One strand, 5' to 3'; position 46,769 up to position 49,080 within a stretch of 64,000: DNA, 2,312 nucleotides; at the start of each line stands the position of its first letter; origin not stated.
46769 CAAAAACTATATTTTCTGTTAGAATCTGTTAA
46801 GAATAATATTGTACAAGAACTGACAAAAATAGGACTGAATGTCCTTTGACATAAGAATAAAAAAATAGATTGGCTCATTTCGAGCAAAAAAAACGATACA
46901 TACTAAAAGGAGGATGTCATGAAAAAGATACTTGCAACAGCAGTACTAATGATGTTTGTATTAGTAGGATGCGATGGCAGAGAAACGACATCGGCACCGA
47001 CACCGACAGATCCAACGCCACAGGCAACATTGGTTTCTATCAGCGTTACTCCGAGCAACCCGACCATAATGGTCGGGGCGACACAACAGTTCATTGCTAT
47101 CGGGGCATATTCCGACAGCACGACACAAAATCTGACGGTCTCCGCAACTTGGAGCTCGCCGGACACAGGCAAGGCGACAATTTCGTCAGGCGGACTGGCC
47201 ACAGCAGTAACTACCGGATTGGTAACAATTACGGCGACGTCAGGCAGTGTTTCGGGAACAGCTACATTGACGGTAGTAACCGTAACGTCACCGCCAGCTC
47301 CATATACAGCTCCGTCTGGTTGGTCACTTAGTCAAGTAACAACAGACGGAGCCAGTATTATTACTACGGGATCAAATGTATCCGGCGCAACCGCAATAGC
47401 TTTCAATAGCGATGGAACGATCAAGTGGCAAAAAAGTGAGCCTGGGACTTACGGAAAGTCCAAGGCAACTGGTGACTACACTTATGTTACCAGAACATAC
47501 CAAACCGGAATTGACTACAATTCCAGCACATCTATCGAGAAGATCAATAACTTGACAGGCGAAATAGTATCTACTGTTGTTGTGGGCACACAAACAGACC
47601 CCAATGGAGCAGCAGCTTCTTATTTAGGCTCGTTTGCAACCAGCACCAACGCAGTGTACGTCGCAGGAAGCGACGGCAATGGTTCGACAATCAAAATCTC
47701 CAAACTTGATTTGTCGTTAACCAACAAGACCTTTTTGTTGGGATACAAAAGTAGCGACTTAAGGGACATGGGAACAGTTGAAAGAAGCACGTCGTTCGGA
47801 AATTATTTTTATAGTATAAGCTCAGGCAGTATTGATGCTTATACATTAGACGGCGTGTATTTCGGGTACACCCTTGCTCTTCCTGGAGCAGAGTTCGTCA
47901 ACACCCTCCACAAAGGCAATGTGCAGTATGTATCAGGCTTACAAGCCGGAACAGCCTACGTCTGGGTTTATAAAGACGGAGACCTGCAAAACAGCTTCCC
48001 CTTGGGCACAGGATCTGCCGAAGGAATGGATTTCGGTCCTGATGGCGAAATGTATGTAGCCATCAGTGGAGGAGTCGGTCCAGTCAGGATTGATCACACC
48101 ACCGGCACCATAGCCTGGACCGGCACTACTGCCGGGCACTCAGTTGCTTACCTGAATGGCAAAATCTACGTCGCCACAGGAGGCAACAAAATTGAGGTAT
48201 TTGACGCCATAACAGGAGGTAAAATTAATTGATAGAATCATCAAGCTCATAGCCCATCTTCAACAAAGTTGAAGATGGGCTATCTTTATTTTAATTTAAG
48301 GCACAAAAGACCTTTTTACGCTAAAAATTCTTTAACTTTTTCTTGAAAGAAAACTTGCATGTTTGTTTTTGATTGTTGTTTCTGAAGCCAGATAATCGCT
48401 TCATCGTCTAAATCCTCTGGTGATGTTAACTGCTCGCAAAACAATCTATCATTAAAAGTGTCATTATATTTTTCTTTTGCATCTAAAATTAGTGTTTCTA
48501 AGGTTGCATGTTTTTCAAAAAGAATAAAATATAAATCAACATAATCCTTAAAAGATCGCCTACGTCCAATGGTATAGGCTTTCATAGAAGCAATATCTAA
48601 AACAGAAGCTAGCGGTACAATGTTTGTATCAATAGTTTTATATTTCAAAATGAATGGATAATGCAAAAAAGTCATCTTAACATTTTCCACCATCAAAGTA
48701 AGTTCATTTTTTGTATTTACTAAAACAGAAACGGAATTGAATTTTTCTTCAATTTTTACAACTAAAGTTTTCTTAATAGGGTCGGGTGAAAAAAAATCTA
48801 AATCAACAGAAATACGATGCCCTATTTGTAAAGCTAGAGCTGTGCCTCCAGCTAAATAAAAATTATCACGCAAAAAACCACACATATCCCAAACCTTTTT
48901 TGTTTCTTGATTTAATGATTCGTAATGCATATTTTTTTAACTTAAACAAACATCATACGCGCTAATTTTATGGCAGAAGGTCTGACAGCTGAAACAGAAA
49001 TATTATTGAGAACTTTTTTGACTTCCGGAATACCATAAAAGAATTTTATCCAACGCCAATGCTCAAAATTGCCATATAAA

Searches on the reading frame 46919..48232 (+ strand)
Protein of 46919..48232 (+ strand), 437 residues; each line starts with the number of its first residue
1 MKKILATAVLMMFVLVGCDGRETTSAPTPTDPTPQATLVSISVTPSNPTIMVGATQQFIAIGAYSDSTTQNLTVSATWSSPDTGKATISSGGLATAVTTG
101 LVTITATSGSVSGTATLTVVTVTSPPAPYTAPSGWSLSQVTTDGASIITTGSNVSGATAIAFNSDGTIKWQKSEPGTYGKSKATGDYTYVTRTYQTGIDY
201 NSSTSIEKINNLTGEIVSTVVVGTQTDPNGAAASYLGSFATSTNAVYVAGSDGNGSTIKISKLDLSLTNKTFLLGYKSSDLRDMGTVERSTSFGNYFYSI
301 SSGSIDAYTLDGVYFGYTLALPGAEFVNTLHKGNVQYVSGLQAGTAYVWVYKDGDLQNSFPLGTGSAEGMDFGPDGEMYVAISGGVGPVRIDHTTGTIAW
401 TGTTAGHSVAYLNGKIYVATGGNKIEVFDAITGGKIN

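Call 74: search_protein_families(library=pfam, proteins=[window:46919-48232:+], max_evalue=0.00001)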
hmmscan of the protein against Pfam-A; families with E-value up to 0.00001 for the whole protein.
window:46919-48232:+ (437 aa): 1 family
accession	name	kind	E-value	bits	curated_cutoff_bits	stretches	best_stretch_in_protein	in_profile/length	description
PF02368.24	Big_2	-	1.3e-12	48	22.8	1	40-119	4-79/79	Bacterial Ig-like domain (group 2)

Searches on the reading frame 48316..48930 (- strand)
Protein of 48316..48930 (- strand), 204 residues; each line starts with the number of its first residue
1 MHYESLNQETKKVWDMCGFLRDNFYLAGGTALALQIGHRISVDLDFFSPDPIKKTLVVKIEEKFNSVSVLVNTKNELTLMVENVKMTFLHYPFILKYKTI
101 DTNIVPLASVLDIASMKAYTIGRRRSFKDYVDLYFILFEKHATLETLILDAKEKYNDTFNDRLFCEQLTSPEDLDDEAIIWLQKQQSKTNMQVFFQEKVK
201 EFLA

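Call 74: search_protein_families(library=pfam, proteins=[window:48316-48930:-], max_evalue=0.00001)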
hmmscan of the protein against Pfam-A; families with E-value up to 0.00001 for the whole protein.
window:48316-48930:- (204 aa): 1 family
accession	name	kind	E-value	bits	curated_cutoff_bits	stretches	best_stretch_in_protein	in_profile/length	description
PF08843.17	AbiEii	-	3.4e-13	50.5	22.5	1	18-61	9-53/238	Nucleotidyl transferase AbiEii toxin, Type IV TA system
